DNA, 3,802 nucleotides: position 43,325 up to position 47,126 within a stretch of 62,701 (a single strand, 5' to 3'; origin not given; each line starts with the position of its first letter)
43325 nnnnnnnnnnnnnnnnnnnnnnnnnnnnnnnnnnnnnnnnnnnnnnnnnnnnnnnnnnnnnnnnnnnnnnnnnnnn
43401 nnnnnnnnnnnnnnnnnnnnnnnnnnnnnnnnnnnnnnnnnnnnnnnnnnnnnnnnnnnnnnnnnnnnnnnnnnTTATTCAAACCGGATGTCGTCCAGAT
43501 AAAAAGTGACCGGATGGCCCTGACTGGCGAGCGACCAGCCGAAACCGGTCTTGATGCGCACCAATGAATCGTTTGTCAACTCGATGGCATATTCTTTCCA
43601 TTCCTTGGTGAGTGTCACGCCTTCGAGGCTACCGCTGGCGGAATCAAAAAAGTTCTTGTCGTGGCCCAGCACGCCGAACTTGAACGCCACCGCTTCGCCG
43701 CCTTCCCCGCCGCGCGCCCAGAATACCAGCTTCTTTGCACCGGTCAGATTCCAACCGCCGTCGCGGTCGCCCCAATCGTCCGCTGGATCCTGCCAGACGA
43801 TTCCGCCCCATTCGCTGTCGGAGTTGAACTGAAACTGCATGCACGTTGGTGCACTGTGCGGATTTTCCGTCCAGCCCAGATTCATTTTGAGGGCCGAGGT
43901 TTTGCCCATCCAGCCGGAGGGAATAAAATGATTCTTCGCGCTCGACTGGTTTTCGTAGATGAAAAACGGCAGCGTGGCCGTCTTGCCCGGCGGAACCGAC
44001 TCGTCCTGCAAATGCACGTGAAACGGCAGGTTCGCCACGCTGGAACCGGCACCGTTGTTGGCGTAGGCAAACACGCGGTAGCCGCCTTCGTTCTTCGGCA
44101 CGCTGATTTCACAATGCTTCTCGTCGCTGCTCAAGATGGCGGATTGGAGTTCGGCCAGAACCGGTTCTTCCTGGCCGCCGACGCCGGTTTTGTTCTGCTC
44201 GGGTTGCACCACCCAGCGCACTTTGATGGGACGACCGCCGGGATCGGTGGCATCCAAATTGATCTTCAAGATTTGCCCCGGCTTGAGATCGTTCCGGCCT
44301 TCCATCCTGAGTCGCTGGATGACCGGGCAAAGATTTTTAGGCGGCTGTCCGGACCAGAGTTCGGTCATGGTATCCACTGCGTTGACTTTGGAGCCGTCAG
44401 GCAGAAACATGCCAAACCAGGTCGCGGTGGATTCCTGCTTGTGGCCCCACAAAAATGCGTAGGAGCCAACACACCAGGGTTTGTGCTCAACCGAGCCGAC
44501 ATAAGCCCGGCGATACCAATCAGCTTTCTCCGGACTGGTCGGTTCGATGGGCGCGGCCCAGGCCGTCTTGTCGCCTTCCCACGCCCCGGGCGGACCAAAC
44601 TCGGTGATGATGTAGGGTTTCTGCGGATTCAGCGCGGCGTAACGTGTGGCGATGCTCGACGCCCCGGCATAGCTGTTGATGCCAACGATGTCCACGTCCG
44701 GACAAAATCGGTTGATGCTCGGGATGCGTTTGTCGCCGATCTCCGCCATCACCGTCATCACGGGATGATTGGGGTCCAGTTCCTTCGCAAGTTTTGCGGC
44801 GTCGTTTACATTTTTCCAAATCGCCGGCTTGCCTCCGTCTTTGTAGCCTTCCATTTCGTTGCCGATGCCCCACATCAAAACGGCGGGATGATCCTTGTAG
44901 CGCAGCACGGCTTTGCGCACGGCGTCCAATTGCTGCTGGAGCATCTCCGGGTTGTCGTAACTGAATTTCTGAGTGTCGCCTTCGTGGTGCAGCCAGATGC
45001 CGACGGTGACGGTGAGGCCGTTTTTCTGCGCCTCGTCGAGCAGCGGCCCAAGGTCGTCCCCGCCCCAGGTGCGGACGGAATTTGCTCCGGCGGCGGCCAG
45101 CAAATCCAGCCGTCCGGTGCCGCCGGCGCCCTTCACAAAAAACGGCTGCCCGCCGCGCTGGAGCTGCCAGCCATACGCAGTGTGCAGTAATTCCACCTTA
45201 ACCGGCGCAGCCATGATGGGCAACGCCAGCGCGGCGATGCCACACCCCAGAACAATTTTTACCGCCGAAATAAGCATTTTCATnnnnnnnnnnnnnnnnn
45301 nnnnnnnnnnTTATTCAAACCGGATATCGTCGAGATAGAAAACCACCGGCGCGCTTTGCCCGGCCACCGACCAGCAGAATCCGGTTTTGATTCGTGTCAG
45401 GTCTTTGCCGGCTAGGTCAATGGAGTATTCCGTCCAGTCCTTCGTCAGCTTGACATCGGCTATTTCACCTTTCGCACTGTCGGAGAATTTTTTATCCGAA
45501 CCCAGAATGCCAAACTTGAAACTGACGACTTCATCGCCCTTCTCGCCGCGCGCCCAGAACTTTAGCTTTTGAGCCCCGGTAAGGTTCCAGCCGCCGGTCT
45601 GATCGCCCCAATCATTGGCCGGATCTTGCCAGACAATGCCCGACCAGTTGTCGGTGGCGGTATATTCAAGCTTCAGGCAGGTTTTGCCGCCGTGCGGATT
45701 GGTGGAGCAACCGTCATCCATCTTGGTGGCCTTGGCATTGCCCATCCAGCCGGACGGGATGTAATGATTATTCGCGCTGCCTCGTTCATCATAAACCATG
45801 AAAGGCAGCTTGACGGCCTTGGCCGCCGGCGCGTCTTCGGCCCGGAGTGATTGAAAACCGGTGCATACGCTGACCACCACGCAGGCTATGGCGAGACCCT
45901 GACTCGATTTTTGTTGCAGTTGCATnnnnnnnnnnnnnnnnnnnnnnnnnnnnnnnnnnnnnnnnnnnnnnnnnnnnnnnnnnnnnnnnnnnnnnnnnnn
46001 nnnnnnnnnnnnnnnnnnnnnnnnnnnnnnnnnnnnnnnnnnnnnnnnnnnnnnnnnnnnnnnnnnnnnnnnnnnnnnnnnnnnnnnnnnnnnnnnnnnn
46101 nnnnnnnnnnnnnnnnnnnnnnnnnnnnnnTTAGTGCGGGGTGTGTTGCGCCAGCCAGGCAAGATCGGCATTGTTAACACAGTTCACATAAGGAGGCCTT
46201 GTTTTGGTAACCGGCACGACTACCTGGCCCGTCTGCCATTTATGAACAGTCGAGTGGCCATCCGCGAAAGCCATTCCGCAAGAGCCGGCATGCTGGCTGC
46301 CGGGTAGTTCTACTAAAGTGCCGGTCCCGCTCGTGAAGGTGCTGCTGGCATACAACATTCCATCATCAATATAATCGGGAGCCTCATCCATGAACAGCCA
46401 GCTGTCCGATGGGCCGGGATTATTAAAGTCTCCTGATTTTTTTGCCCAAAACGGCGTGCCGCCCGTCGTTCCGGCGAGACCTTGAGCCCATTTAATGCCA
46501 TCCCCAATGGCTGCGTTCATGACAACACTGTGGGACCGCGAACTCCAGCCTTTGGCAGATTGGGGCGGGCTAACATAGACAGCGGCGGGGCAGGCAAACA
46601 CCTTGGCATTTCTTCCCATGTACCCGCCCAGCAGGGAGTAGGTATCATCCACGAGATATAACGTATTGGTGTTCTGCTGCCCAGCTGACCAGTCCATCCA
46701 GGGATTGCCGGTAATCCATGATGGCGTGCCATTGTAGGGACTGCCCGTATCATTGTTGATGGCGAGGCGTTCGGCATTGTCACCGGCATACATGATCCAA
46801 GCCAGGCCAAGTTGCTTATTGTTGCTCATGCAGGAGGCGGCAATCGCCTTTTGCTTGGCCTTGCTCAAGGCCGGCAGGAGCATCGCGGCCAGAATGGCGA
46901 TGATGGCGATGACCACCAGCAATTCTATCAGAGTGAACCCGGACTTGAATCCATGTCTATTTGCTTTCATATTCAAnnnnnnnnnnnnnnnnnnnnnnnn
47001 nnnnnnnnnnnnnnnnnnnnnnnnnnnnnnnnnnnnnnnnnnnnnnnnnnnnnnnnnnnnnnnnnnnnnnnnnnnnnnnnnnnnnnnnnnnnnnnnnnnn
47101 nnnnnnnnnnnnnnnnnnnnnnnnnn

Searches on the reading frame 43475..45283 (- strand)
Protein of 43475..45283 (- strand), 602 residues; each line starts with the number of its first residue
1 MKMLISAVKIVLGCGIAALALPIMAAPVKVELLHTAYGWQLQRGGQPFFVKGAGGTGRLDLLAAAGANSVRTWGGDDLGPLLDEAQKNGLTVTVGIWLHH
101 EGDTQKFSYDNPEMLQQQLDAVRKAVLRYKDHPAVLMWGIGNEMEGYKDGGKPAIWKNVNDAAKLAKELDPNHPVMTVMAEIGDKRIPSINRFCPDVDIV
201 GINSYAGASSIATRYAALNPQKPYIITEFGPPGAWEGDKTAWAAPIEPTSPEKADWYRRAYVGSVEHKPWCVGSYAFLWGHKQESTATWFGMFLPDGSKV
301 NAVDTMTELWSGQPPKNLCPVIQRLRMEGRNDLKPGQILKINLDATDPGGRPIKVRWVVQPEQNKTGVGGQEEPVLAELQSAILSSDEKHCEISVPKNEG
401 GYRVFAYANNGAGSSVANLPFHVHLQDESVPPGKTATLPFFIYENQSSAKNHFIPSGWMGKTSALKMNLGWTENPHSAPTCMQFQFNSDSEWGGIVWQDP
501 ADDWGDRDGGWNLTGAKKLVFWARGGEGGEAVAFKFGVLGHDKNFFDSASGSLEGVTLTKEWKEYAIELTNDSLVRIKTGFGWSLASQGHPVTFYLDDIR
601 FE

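Call 7: search_protein_families(library=pfam, proteins=[window:43475-45283:-], max_evalue=0.001)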
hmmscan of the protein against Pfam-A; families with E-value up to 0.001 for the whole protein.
window:43475-45283:- (602 aa): 2 families
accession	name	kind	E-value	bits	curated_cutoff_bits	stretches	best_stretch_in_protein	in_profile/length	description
PF02836.23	Glyco_hydro_2_C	-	5.7e-14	52.4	21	1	82-230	76-211/302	Glycosyl hydrolases family 2, TIM barrel domain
PF02449.21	Glyco_hydro_42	-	8.6e-05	22.5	21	1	100-146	94-140/376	Beta-galactosidase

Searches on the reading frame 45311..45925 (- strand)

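Call 7: search_protein_families(library=pfam, proteins=[window:45311-45925:-], max_evalue=0.001)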
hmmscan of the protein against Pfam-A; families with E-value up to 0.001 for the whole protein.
window:45311-45925:- (204 aa): 0 families

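Call 26: search_protein_families(library=ncbifam, proteins=[window:45311-45925:-], max_evalue=0.01)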
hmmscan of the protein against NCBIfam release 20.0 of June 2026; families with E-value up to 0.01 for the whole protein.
window:45311-45925:- (204 aa): 1 family
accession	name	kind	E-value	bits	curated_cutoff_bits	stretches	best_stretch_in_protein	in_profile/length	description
NF038128.1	choice_anch_J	domain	8.3e-05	22.8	30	1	114-202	71-161/162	choice-of-anchor J domain-containing protein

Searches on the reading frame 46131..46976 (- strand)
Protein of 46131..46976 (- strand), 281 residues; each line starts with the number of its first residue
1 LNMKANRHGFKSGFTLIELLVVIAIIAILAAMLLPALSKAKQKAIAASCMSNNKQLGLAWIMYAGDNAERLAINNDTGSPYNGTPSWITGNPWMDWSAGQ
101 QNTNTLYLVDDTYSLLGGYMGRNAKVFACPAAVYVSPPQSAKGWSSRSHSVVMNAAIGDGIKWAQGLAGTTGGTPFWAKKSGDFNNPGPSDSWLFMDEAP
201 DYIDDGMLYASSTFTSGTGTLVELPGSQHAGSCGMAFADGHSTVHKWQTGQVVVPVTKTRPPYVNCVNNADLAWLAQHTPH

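Call 7: search_protein_families(library=pfam, proteins=[window:46131-46976:-], max_evalue=0.001)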
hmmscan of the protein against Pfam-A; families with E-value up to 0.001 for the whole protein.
window:46131-46976:- (281 aa): 2 families
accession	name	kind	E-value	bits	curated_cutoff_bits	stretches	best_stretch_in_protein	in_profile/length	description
PF07963.17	N_methyl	-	3.7e-09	36.2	21.2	1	11-34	4-27/27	Prokaryotic N-terminal methylation motif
PF07596.16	SBP_bac_10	-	1.8e-05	25.4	23.3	0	39-148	2-106/268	Protein of unknown function (DUF1559)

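Call 26: search_protein_families(library=ncbifam, proteins=[window:46131-46976:-], max_evalue=0.01)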
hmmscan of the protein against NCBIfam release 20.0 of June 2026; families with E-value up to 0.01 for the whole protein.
window:46131-46976:- (281 aa): 14 families
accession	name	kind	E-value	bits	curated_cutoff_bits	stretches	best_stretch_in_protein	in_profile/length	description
TIGR01710.1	typeII_sec_gspG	equivalog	5e-08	33.1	88.85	1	12-68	1-57/134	type II secretion system major pseudopilin GspG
TIGR02532.1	IV_pilin_GFxxxE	domain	5.1e-08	32.4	16.3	1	12-34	2-24/24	prepilin-type N-terminal cleavage/methylation domain-containing protein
NF007862.0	PRK10574.1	equivalog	9.1e-08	32.4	138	1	11-45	4-38/145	prepilin peptidase-dependent pilin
NF040999.1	pilin_ComGC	equivalog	1.1e-07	32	75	1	12-53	2-43/84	competence type IV pilus major pilin ComGC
TIGR01708.2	typeII_sec_gspH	equivalog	3e-07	30.6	80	1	12-43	2-33/169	type II secretion system minor pseudopilin GspH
NF041775.1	typeIV_PilA_Myxo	equivalog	2.8e-06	27.5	400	1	12-56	11-55/214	type IV pilin protein PilA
NF041013.1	T4P_ComGE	equivalog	6.3e-06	26.2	49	1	12-43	4-35/83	competence type IV pilus minor pilin ComGE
TIGR02596.1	TIGR02596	subfamily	9.9e-05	22.5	70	1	14-47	1-35/196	Verru_Chthon cassette protein D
TIGR01707.1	gspI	equivalog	0.00011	22.6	44.35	1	13-51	1-36/101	type II secretion system minor pseudopilin GspI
NF047828.1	T3SSXpsI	equivalog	0.00016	21.7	150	1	12-100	2-90/132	type II secretion system protein XpsI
NF007800.0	PRK10506.1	equivalog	0.0012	18.7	158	1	11-40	8-37/163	prepilin peptidase-dependent protein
NF040982.1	ComGD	equivalog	0.0014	19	70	1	12-43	2-33/139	competence type IV pilus minor pilin ComGD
TIGR02599.1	TIGR02599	subfamily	0.0073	15.6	256.5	1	13-46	1-34/361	Verru_Chthon cassette protein C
TIGR01711.1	gspJ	equivalog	0.0078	16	64.85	0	13-31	2-20/192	type II secretion system minor pseudopilin GspJ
